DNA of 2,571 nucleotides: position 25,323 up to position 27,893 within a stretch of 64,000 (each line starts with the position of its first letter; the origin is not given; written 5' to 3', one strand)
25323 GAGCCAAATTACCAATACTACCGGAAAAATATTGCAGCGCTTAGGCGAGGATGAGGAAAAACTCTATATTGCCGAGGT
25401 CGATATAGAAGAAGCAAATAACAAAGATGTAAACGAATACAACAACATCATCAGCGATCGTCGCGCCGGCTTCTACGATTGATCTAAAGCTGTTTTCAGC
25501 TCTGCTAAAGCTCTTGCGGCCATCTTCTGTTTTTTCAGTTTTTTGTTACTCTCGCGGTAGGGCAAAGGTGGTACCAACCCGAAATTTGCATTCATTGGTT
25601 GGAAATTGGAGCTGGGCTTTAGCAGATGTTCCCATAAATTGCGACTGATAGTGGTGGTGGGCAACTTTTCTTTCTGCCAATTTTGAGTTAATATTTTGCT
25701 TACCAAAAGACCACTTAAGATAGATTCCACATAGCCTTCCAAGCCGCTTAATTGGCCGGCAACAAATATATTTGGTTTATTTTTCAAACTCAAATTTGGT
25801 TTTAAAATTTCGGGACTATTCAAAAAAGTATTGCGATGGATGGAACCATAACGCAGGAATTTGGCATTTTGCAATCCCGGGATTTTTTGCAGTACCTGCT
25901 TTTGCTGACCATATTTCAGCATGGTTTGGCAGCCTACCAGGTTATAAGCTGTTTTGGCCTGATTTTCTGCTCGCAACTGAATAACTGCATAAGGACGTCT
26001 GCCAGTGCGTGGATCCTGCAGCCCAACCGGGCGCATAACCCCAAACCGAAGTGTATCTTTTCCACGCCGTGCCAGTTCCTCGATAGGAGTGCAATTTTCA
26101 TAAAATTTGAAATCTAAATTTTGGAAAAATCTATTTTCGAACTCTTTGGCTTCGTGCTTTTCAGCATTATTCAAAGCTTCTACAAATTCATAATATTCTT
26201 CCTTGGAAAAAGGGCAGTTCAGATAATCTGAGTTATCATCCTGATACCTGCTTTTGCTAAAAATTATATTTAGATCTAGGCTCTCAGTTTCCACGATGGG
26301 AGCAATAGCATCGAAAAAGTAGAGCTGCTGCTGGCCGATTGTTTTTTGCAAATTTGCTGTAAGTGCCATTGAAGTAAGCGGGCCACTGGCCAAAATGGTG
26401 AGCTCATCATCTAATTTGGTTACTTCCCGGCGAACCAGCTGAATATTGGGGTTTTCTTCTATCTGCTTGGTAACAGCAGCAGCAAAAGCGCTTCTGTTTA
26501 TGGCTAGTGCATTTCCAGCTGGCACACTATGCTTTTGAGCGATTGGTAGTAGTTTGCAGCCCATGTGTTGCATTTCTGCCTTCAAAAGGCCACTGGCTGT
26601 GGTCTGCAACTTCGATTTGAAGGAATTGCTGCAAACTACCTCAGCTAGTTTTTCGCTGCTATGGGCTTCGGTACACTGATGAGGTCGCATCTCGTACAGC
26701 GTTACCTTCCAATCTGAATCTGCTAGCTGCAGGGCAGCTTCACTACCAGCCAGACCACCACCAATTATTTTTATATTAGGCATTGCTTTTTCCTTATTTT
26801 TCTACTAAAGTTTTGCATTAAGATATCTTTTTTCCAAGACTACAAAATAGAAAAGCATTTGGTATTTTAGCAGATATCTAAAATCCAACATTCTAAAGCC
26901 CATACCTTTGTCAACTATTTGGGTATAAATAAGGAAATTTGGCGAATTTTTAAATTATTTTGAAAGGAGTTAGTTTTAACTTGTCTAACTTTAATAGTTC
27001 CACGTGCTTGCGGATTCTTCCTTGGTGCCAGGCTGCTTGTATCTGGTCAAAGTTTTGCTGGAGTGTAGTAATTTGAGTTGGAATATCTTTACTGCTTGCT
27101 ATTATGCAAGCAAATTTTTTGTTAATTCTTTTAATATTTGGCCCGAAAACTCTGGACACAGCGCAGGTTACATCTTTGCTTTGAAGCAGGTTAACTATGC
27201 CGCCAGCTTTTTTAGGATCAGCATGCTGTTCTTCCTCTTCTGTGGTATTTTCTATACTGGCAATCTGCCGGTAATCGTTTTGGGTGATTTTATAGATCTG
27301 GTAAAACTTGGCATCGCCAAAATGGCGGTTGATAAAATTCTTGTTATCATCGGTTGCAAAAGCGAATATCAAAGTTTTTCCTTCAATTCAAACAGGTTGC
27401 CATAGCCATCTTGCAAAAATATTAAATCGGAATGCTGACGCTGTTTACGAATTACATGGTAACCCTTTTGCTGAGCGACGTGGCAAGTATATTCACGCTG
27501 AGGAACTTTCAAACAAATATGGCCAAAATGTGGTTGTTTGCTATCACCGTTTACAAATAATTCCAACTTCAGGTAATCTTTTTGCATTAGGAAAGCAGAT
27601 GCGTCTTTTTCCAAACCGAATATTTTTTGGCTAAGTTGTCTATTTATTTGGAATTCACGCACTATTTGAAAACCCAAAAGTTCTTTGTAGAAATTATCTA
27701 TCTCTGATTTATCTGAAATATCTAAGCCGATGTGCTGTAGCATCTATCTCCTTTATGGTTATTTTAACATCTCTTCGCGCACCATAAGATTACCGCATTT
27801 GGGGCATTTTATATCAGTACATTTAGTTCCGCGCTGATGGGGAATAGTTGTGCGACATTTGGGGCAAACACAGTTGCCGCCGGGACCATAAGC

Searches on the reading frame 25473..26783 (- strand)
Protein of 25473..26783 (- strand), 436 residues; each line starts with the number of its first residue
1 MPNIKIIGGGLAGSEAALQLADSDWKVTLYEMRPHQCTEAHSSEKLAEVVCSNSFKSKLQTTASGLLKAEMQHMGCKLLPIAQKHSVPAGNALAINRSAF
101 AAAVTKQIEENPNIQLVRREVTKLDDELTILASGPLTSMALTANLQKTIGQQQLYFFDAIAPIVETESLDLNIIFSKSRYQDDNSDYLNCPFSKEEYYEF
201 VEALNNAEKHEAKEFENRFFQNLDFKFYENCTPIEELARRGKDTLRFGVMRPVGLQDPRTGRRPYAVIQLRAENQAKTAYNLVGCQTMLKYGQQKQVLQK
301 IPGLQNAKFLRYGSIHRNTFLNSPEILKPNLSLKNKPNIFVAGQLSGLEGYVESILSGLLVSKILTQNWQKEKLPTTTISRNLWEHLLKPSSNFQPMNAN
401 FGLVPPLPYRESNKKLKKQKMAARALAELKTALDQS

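Call 9: search_protein_families(library=pfam, proteins=[window:25473-26783:-], max_evalue=0.001)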
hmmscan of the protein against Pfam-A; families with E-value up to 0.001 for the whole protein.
window:25473-26783:- (436 aa): 4 families
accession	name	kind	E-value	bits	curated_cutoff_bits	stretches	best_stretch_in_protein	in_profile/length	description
PF01134.28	GIDA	-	6.6e-86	289.2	22.1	1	4-368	2-386/391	Glucose inhibited division protein A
PF13450.12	NAD_binding_8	-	1.3e-05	25.9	21.9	1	6-44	1-39/68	NAD(P)-binding Rossmann-like domain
PF01266.30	DAO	-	6e-05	23.2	27.9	1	6-43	4-43/353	FAD dependent oxidoreductase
PF07992.20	Pyr_redox_2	-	0.0004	20.4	26.1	1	4-36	3-35/291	Pyridine nucleotide-disulphide oxidoreductase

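Call 48: list_cluster_members(proteins=[window:25473-26783:-, P0015, P0017, P0019, P0020, P0025, P0031, P0034, P0044, P0054])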
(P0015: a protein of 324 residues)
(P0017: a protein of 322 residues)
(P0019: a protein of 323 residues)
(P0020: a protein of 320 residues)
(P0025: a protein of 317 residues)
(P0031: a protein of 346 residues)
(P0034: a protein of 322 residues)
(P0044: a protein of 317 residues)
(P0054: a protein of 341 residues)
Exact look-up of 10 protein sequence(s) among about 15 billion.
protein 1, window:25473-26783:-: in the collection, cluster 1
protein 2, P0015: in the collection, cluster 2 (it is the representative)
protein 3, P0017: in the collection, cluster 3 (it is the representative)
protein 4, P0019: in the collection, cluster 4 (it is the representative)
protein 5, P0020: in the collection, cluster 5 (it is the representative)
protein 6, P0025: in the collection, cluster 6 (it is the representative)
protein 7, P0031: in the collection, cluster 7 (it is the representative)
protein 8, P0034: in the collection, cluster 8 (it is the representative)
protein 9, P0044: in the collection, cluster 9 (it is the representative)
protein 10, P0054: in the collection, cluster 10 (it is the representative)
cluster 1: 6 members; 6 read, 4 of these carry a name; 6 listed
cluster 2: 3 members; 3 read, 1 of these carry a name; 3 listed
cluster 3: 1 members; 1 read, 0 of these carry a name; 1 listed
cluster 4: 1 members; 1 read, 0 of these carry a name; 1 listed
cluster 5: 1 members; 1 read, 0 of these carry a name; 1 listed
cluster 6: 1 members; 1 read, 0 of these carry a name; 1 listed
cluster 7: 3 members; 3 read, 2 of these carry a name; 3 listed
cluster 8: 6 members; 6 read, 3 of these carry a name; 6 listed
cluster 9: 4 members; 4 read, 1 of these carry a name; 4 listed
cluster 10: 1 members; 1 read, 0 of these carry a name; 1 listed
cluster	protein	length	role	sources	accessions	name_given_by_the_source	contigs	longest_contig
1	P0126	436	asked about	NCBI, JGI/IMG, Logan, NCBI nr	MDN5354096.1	MAG: methylenetetrahydrofolate--tRNA-(uracil-5-)-methyltransferase [Candidatus ... | methylenetetrahydrofolate--tRNA-(uracil-5-)-methyltransferase | methylenetetrahydrofolate--tRNA-(uracil-5-)-methyltransferase [Candidatus Cloacimonadota ...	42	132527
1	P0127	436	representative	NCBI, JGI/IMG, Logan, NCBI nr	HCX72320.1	MAG TPA: methylenetetrahydrofolate--tRNA-(uracil(54)-C(5))-methyltransferase ... | methylenetetrahydrofolate--tRNA-(uracil-5-)-methyltransferase | methylenetetrahydrofolate--tRNA-(uracil(54)-C(5))-methyltransferase (FADH(2)-oxidizing) ...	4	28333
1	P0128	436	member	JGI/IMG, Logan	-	methylenetetrahydrofolate--tRNA-(uracil-5-)-methyltransferase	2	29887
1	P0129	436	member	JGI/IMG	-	methylenetetrahydrofolate--tRNA-(uracil-5-)-methyltransferase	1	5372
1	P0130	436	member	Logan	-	-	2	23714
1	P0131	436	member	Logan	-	-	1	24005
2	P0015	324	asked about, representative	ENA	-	-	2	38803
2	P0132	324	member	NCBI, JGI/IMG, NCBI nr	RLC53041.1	MAG: hypothetical protein DRZ79_00155 [Candidatus Cloacimonadota bacterium]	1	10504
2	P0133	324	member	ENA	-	-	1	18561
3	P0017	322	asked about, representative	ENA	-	-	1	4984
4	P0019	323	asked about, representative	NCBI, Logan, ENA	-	-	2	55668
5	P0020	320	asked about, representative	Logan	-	-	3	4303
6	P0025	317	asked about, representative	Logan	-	-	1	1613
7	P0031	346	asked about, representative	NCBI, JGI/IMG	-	DNA-directed RNA polymerase specialized sigma24 family protein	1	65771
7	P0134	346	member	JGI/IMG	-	DNA-directed RNA polymerase specialized sigma24 family protein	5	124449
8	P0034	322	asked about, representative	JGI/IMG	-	-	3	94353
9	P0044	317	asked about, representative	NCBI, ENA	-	-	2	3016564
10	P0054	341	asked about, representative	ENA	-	-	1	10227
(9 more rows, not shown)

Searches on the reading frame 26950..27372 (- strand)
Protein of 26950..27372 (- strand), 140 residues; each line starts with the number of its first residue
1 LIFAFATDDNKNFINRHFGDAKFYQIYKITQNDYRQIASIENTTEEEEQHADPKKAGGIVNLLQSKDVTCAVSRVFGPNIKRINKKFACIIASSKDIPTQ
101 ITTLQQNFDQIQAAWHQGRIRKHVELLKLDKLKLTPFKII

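Call 9: search_protein_families(library=pfam, proteins=[window:26950-27372:-], max_evalue=0.001)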
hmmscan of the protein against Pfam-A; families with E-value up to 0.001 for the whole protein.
window:26950-27372:- (140 aa): 1 family
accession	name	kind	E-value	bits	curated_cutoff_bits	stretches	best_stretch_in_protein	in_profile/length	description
PF02579.22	Nitro_FeMo-Co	-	3.8e-08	33.9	26.3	1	12-85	3-72/94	Dinitrogenase iron-molybdenum cofactor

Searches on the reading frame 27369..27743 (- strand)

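Call 9: search_protein_families(library=pfam, proteins=[window:27369-27743:-], max_evalue=0.001)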
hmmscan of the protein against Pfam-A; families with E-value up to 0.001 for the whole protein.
window:27369-27743:- (124 aa): 2 families
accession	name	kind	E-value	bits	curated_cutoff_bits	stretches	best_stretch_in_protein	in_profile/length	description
PF00903.31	Glyoxalase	-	8.9e-07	29.8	20.6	1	3-120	3-121/121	Glyoxalase/Bleomycin resistance protein/Dioxygenase superfamily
PF13669.12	Glyoxalase_4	-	6.8e-05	23.6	27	1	3-102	1-98/109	Glyoxalase/Bleomycin resistance protein/Dioxygenase superfamily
